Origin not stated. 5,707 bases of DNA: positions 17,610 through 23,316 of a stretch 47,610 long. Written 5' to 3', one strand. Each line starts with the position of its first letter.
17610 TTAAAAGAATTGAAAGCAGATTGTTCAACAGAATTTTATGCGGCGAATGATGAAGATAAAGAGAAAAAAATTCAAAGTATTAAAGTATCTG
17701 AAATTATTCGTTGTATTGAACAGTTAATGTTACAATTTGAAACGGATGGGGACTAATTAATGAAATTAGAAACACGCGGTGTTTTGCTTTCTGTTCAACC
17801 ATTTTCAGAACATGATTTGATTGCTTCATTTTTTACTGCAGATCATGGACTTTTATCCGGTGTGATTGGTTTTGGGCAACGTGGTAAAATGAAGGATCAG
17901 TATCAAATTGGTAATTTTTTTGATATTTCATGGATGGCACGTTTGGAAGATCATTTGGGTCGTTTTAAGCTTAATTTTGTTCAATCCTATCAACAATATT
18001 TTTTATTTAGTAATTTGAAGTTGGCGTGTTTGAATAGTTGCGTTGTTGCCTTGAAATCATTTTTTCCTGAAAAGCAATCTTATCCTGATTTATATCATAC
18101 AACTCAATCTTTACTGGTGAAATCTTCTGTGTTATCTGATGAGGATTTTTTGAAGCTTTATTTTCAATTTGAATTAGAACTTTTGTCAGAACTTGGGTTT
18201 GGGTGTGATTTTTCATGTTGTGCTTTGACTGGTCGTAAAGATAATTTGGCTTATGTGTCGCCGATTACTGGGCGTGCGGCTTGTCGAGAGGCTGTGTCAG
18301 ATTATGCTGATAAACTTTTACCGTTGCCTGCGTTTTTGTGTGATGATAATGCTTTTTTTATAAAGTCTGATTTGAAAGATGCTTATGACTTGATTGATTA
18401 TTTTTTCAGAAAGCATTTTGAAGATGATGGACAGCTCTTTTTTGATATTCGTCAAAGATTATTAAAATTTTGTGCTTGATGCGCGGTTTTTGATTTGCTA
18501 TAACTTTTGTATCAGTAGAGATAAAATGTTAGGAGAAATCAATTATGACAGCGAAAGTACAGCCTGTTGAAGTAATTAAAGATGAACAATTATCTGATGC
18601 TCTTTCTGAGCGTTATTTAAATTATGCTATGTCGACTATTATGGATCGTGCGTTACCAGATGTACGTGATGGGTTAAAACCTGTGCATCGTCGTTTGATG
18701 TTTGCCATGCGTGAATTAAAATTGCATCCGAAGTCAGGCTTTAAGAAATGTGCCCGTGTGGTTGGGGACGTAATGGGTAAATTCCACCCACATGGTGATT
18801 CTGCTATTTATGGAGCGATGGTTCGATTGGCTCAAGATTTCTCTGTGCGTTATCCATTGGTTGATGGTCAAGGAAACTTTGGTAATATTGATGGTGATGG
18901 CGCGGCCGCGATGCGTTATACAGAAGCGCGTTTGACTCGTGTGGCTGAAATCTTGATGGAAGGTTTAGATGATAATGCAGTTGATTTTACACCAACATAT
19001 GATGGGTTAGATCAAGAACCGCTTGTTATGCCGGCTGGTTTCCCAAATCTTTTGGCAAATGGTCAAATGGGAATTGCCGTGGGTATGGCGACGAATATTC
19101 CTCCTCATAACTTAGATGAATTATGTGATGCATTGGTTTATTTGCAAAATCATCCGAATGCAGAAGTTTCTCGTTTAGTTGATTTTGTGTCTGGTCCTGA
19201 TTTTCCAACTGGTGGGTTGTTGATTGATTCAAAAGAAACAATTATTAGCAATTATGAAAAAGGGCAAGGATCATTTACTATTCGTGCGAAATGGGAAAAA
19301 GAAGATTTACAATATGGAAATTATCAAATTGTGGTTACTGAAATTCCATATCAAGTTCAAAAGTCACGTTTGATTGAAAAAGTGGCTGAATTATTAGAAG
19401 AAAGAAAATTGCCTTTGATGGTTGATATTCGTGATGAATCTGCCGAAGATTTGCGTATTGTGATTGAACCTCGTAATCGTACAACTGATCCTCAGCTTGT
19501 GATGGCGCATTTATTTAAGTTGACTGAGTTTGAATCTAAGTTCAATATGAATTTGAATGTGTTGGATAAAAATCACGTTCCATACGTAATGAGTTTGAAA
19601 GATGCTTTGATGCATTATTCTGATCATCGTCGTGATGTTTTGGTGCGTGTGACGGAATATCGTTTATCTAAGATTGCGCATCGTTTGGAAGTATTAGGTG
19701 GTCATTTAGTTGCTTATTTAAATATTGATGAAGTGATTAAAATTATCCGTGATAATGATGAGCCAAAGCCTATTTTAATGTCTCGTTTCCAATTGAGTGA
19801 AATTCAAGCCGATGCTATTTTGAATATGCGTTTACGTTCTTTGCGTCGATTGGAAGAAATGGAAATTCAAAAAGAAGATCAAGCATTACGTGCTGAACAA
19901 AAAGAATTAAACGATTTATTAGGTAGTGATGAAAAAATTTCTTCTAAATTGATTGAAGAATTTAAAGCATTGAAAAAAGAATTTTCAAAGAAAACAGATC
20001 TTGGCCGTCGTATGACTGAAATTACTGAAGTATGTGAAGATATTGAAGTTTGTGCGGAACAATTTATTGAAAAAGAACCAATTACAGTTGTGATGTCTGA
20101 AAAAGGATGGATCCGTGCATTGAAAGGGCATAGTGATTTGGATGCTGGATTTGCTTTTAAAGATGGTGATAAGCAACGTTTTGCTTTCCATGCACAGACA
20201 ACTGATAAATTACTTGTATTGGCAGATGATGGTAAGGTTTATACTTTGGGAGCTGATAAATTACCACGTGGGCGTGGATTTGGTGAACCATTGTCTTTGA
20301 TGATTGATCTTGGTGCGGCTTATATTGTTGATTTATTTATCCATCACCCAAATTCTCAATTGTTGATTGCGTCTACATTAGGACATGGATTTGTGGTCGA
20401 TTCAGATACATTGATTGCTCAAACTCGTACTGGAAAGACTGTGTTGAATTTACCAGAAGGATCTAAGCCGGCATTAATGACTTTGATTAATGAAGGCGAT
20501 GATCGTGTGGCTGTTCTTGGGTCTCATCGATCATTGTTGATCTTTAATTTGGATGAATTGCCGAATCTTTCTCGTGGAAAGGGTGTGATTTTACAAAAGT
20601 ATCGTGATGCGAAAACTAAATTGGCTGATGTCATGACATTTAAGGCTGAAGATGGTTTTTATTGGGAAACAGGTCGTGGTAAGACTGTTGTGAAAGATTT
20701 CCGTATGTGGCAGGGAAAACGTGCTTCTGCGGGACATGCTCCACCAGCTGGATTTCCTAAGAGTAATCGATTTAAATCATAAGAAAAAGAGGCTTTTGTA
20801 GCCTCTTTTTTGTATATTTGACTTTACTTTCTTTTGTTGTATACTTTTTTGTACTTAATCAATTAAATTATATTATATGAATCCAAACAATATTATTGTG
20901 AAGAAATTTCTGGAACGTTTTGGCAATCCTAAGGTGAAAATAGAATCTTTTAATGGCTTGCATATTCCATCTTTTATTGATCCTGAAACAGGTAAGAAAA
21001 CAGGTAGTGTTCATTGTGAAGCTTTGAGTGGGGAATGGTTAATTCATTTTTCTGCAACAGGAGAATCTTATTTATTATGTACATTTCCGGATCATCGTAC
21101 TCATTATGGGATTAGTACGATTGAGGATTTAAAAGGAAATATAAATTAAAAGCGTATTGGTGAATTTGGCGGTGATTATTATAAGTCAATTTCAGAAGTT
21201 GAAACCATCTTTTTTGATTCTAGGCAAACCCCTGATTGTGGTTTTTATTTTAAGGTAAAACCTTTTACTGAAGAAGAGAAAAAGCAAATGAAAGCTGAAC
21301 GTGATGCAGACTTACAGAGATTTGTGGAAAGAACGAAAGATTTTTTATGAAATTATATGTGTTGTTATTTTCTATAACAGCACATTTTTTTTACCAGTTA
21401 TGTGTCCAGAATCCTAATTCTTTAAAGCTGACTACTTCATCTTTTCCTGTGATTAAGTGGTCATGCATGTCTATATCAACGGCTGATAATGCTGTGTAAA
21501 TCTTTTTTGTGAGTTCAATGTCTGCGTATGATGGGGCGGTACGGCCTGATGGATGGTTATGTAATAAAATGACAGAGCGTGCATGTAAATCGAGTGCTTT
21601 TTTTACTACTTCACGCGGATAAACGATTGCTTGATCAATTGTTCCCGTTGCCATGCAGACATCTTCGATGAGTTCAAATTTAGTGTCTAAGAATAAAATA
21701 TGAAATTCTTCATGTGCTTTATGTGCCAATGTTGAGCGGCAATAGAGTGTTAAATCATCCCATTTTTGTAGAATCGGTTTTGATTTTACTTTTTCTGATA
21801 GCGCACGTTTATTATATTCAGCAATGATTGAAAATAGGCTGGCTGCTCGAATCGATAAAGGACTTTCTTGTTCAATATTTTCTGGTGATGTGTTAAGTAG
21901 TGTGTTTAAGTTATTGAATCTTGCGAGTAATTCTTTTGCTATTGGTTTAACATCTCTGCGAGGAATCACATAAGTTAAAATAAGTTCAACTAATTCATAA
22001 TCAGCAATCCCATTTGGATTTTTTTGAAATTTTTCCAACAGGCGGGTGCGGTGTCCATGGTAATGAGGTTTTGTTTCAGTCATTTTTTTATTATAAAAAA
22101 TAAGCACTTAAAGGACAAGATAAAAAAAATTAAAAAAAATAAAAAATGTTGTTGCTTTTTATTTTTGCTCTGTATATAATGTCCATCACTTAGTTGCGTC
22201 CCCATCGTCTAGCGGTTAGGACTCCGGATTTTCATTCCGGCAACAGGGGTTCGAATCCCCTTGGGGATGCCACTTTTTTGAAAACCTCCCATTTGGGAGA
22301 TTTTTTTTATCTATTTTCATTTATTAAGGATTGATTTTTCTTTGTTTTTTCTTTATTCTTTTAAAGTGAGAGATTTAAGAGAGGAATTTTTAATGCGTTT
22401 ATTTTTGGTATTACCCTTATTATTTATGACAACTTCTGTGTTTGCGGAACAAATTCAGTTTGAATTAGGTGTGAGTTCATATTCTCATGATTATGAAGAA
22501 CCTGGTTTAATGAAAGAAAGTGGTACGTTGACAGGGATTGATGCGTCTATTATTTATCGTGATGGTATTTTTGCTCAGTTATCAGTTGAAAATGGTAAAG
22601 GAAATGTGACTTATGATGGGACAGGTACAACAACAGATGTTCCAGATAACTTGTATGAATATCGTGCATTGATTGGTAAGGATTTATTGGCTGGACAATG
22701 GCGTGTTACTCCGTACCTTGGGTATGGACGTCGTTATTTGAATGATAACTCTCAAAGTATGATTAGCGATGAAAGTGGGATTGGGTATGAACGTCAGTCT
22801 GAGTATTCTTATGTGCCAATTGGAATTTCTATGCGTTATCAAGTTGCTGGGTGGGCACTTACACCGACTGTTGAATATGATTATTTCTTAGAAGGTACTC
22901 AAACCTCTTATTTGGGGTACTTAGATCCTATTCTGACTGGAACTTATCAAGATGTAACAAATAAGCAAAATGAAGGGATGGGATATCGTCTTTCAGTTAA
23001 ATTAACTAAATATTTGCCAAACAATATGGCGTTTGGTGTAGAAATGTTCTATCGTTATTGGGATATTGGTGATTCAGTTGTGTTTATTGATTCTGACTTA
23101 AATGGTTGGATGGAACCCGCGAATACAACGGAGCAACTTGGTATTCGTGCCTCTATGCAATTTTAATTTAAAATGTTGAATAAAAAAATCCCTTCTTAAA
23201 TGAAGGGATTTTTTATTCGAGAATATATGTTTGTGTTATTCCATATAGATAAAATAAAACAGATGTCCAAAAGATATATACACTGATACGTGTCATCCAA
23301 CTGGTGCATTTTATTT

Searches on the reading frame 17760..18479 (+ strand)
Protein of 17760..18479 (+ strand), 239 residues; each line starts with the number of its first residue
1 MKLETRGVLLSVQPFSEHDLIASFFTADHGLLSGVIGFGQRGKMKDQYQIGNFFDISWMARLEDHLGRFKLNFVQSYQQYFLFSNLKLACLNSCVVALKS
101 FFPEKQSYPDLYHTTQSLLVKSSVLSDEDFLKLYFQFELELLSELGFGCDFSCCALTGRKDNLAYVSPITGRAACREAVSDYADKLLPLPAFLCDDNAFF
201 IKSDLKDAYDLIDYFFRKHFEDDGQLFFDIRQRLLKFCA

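Call 4: search_protein_families(library=pfam, proteins=[window:17760-18479:+], max_evalue=1)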
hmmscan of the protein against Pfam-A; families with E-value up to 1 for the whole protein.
window:17760-18479:+ (239 aa): 2 families
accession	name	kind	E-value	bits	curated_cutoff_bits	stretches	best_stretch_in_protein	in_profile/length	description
PF02565.21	RecO_C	-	6.5e-16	58.9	22.1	1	96-221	16-150/157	Recombination protein O C terminal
PF11967.14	RecO_N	-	3.7e-12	46.5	27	1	1-71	1-73/80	Recombination protein O N terminal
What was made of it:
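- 17760..18479 (+): recO starts 3 nt after gene 3. It is probably co-transcribed, and the linkage is conserved in four other genomes. Pfam RecO_N and RecO_C (call 4).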

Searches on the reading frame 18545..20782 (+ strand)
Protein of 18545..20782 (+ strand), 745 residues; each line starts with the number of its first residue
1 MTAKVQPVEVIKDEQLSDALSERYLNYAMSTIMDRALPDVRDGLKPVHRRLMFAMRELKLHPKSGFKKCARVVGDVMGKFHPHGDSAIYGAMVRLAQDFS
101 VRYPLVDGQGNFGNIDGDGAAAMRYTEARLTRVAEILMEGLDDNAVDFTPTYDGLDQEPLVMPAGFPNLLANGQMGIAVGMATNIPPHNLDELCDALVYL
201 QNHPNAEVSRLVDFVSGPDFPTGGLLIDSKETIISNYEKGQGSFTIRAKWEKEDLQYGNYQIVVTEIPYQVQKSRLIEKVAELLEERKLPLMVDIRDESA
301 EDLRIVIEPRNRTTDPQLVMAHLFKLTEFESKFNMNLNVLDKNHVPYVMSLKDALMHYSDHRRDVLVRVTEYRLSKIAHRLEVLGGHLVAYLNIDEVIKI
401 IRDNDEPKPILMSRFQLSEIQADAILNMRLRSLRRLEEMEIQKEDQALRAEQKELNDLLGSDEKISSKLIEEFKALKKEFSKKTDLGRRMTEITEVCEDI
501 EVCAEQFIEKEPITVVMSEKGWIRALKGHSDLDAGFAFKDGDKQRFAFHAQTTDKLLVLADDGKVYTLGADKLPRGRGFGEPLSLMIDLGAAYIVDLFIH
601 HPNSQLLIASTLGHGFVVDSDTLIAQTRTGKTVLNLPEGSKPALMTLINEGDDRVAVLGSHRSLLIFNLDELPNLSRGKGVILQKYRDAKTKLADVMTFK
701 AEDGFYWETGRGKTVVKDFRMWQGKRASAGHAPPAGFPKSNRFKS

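Call 15: search_protein_families(library=pfam, proteins=[window:18545-20782:+], max_evalue=0.001)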
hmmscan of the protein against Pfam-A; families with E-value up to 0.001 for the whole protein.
window:18545-20782:+ (745 aa): 2 families
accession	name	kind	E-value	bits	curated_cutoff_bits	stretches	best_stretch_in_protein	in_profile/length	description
PF00521.26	DNA_topoisoIV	-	1.4e-142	476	31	1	35-473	1-431/432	DNA gyrase/topoisomerase IV, subunit A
PF03989.18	DNA_gyraseA_C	-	1.8e-07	30.9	27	0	661-688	9-37/48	DNA gyrase C-terminal domain, beta-propeller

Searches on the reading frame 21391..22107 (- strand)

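Call 15: search_protein_families(library=pfam, proteins=[window:21391-22107:-], max_evalue=0.001)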
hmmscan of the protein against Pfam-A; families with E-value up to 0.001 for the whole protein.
window:21391-22107:- (238 aa): 1 family
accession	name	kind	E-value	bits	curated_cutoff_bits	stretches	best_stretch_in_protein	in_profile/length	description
PF04002.20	RadC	-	7e-41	139.4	22.1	1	114-232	2-120/121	RadC-like JAB domain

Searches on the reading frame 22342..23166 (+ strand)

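Call 15: search_protein_families(library=pfam, proteins=[window:22342-23166:+], max_evalue=0.001)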
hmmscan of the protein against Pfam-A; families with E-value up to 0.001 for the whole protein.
window:22342-23166:+ (274 aa): 1 family
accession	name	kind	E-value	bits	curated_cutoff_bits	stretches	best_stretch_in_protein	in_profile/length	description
PF03797.25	Autotransporter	-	0.00023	21.5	26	1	88-233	99-252/255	Autotransporter beta-domain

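Call 97: search_protein_families(library=ncbifam, proteins=[window:22342-23166:+], max_evalue=0.01)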
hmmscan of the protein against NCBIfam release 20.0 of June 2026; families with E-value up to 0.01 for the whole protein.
window:22342-23166:+ (274 aa): 0 families
